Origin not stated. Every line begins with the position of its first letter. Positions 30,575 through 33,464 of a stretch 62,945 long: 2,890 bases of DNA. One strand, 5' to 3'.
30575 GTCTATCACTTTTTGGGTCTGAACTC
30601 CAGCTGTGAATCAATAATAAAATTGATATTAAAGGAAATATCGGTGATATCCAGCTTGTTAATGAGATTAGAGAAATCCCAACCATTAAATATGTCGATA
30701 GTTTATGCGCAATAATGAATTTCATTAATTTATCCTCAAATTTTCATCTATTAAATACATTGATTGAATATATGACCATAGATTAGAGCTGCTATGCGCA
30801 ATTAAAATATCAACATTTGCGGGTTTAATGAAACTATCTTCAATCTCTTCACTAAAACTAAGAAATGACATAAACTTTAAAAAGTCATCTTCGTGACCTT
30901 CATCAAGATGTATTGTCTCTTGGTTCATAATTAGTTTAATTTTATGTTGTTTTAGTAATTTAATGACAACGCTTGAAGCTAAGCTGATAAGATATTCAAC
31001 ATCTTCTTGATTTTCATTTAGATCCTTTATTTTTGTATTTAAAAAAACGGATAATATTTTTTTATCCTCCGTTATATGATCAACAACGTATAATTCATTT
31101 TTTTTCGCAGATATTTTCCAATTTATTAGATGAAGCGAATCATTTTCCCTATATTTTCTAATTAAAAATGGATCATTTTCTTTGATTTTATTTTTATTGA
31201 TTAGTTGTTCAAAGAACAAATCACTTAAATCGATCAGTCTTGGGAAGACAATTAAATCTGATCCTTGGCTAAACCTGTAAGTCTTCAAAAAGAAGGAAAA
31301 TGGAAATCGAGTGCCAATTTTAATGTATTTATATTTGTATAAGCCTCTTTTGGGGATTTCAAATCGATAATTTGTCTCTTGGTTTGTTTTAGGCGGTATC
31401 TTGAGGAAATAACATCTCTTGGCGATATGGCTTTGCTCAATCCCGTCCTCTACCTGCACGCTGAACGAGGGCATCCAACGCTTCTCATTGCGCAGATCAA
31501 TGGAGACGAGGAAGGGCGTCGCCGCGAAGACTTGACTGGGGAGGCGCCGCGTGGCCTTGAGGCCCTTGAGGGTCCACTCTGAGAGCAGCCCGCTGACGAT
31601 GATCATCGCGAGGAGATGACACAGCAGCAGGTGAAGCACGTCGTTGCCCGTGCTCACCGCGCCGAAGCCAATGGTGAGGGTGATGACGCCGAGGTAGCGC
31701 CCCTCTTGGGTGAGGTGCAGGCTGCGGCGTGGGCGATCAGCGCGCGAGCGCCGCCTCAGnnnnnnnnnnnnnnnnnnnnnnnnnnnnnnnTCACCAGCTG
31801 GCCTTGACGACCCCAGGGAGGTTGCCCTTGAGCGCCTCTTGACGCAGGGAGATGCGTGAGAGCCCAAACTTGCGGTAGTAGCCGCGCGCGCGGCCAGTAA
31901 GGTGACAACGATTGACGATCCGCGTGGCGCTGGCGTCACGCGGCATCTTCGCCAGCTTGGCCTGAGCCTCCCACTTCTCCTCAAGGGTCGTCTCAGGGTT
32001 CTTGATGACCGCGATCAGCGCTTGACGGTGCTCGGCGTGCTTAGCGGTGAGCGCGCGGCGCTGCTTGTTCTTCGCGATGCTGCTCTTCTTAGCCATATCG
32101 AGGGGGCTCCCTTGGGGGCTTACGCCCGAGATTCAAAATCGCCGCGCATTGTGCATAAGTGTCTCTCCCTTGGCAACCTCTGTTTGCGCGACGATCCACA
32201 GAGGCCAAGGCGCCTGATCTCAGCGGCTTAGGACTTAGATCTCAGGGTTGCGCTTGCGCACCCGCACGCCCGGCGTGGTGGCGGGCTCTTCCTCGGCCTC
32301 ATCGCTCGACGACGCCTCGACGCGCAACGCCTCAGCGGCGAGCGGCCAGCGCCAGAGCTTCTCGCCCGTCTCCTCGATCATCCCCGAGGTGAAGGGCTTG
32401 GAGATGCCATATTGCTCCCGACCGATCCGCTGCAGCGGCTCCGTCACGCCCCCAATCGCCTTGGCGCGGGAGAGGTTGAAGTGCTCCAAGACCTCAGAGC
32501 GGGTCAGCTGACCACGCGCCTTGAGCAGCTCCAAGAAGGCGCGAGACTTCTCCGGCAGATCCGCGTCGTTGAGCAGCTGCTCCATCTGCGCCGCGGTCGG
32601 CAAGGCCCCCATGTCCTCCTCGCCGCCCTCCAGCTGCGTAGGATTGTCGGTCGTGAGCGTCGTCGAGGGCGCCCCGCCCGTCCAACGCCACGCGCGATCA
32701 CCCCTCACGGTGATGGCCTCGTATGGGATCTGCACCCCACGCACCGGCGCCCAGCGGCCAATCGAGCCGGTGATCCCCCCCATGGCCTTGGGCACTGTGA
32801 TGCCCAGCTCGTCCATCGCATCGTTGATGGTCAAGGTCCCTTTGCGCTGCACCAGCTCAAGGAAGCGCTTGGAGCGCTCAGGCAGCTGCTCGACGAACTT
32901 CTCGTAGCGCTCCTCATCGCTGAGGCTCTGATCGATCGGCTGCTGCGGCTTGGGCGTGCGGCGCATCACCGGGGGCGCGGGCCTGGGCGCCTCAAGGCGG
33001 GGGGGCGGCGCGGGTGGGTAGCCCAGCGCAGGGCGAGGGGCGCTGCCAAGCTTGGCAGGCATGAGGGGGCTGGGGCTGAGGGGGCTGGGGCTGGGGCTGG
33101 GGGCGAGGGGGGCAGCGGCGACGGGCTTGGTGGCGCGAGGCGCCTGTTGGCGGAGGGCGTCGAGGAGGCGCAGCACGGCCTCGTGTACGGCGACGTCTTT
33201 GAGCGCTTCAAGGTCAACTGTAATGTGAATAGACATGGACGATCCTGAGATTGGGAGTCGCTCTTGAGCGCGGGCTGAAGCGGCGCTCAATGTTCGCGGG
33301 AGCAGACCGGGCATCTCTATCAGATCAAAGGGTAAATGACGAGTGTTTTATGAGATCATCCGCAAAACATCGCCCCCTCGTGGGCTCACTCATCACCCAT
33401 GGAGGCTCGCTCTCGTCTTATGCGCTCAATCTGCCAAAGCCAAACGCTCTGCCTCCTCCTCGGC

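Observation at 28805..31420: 2.6-kb AT-rich block inserted in frame across two adjacent genes (DUF58 and TgpA transglutaminase)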

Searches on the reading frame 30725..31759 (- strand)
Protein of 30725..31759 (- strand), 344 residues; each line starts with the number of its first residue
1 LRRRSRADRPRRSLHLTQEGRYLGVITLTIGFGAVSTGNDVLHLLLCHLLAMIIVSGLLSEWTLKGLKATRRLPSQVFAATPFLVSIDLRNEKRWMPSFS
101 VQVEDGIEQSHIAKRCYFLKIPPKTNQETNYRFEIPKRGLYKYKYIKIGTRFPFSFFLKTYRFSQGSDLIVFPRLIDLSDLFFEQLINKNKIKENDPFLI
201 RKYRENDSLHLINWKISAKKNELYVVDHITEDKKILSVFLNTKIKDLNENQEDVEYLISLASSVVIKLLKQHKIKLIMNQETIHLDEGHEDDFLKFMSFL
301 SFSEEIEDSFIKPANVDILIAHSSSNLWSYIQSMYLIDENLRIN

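Call 6: search_protein_families(library=pfam, proteins=[window:30725-31759:-], max_evalue=0.01)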
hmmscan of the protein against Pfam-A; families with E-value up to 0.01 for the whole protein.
window:30725-31759:- (344 aa): 1 family
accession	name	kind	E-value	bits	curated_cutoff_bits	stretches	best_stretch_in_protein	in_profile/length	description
PF01882.25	DUF58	-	0.0032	17.1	23.4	1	201-270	3-74/216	Protein of unknown function DUF58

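Call 65: search_protein_families(library=ncbifam, proteins=[window:30728-31759:-], max_evalue=0.01)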
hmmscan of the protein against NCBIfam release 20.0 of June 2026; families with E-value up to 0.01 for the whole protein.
window:30728-31759:- (344 aa): 0 families

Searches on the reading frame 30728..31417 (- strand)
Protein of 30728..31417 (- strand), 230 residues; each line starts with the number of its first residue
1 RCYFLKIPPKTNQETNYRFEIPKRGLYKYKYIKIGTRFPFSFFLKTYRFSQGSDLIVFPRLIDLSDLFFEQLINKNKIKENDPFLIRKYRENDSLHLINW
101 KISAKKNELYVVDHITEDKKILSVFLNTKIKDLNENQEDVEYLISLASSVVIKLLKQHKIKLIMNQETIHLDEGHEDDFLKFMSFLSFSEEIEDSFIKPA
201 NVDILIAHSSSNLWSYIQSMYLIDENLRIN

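Call 52: find_homologous_proteins(query=window:30728-31417:-)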
Query window:30728-31417:- (230 aa): 11 proteins with E <= 0.001 among 227 candidates.
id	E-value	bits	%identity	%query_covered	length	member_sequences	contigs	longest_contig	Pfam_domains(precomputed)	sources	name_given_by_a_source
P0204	5.5e-144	496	100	100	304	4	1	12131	-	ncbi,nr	ncbi:DUF58 domain-containing protein [Myxococcota bacterium]|nr:DUF58 domain-containing protein [Myx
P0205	1.7e-15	75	28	98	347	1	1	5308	PF01882.26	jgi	jgi:uncharacterized protein (DUF58 family)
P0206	7.3e-13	67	27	93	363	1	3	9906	PF01882.26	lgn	-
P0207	2.2e-11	62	28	95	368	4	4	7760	PF01882.26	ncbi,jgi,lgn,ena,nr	ncbi:MAG TPA: DUF58 domain-containing protein [Nitrospiria bacterium]|nr:DUF58 domain-containing pro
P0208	3.5e-11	61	27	81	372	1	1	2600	PF01882.26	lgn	-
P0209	4.5e-11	61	31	56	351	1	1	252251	PF01882.26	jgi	jgi:uncharacterized protein (DUF58 family)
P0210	1.6e-9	56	30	63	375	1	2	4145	PF01882.26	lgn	-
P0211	1.6e-9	56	33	57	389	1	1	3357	PF01882.26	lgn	-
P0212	2.5e-9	55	27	86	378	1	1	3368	-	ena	-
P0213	9.9e-5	40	34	54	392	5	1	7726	PF01882.26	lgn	-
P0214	1.1e-4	40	51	20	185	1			-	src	-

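Call 53: find_encoding_contigs(protein=P0204, flank=8000, max_places=6)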
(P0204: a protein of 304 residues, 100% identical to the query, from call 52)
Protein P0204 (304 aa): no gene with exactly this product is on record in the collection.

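Call 54: list_cluster_members(proteins=[P0204, P0001])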
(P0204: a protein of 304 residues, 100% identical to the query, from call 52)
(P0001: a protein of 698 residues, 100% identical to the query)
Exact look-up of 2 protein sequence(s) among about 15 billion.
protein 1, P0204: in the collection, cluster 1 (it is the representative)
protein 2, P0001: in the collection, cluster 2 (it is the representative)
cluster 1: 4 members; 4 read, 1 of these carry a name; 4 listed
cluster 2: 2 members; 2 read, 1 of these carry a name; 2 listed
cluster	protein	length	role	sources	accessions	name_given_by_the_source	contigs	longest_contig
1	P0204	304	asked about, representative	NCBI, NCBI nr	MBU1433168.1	DUF58 domain-containing protein [Myxococcota bacterium]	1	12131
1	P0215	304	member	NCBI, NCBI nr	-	-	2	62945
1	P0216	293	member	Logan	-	-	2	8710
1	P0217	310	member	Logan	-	-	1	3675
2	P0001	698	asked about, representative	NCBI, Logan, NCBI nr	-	-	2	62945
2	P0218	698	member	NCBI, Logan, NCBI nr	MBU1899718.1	DUF3488 domain-containing protein [Myxococcota bacterium]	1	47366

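Call 56: find_encoding_contigs(protein=P0218, flank=10000, max_places=4)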
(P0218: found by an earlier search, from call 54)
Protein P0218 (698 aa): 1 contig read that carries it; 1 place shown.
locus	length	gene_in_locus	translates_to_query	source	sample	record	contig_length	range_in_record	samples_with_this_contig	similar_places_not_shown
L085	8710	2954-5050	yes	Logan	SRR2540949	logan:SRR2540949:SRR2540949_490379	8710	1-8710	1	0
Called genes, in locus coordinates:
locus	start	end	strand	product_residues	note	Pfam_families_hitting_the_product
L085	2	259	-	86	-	?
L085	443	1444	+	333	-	-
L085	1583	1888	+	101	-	PF00253:Ribosomal_S14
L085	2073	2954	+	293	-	-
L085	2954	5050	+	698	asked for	PF11992:TgpA_N, PF01841:Transglut_core, PF13559:DUF4129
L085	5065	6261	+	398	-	PF01522:Polysacc_deac_1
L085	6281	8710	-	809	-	?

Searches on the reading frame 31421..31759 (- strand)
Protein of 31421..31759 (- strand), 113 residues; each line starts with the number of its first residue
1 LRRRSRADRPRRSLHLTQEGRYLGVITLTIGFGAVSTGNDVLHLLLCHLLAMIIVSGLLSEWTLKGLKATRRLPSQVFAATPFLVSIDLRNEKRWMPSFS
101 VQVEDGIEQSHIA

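Call 61: find_homologous_proteins(query=window:31421-31759:-)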
Query window:31421-31759:-: 16 candidates shared short words with the query, none scored E <= 0.001.

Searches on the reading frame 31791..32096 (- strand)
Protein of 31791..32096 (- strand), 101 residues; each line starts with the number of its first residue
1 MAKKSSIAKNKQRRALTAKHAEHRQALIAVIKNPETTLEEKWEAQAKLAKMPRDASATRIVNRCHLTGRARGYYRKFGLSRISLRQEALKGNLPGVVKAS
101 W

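Call 6: search_protein_families(library=pfam, proteins=[window:31791-32096:-], max_evalue=0.01)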
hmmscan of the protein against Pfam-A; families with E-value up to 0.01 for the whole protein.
window:31791-32096:- (101 aa): 1 family
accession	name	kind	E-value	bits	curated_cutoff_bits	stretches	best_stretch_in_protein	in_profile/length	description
PF00253.27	Ribosomal_S14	-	1.2e-26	92.6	27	1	47-100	1-54/54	Ribosomal protein S14p/S29e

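Call 62: find_related_loci(query=window:31794-32096:-, collection=metagenome_contigs, flank=6000)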
Query window:31794-32096:- (101 aa) in metagenome_contigs; peptide patterns used: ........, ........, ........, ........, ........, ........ (x = any residue, [..] = any of these).
600 stretches matched a pattern (row limit reached: there are more); 391 encode a relative of the query (tblastn E <= 1e-3); the best 80 are kept; 80 distinct loci.
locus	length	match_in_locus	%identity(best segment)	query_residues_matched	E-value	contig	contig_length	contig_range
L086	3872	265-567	74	1-101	6e-47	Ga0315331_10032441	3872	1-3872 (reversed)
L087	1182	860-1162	68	1-101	3e-45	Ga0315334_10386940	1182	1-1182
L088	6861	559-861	62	1-101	1e-39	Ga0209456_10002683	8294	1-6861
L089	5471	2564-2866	62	1-101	1e-39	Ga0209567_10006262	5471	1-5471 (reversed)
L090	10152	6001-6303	64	1-101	4e-39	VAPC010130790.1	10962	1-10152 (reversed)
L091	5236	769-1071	64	1-101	4e-39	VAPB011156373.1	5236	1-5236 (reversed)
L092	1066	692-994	65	1-101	6e-40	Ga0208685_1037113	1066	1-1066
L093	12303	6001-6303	62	1-101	4e-38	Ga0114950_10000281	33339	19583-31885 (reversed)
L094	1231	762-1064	60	1-101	3e-39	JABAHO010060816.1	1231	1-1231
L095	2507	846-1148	60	1-101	1e-37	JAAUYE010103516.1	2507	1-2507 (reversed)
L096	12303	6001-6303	63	1-101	1e-37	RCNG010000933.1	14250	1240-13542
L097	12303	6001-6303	62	1-101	3e-37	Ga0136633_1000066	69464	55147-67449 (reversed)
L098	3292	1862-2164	61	1-101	3e-37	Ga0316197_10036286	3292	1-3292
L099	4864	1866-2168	62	1-101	3e-37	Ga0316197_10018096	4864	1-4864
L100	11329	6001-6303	60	1-101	3e-37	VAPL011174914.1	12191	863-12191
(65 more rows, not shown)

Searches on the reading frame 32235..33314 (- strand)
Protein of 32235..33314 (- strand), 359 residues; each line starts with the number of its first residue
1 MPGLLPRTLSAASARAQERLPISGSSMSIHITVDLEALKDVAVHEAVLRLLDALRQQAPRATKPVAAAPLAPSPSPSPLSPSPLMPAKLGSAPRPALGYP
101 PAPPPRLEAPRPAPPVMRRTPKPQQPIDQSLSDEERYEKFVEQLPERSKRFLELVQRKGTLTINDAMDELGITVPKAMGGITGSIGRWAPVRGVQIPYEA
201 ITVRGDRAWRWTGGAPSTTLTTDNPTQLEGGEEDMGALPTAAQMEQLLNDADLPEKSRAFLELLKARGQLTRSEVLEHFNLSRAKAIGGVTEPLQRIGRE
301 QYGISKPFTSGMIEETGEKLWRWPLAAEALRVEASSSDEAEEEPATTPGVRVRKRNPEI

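Call 6: search_protein_families(library=pfam, proteins=[window:32235-33314:-], max_evalue=0.01)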
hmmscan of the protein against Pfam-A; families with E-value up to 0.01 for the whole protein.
window:32235-33314:- (359 aa): 2 families
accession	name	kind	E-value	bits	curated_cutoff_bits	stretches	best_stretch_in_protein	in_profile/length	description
PF08220.18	HTH_DeoR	-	0.00033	20.8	21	0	147-173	1-27/57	DeoR-like helix-turn-helix domain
PF12840.13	HTH_20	-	0.0078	16.6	27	0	258-285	7-34/51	Helix-turn-helix domain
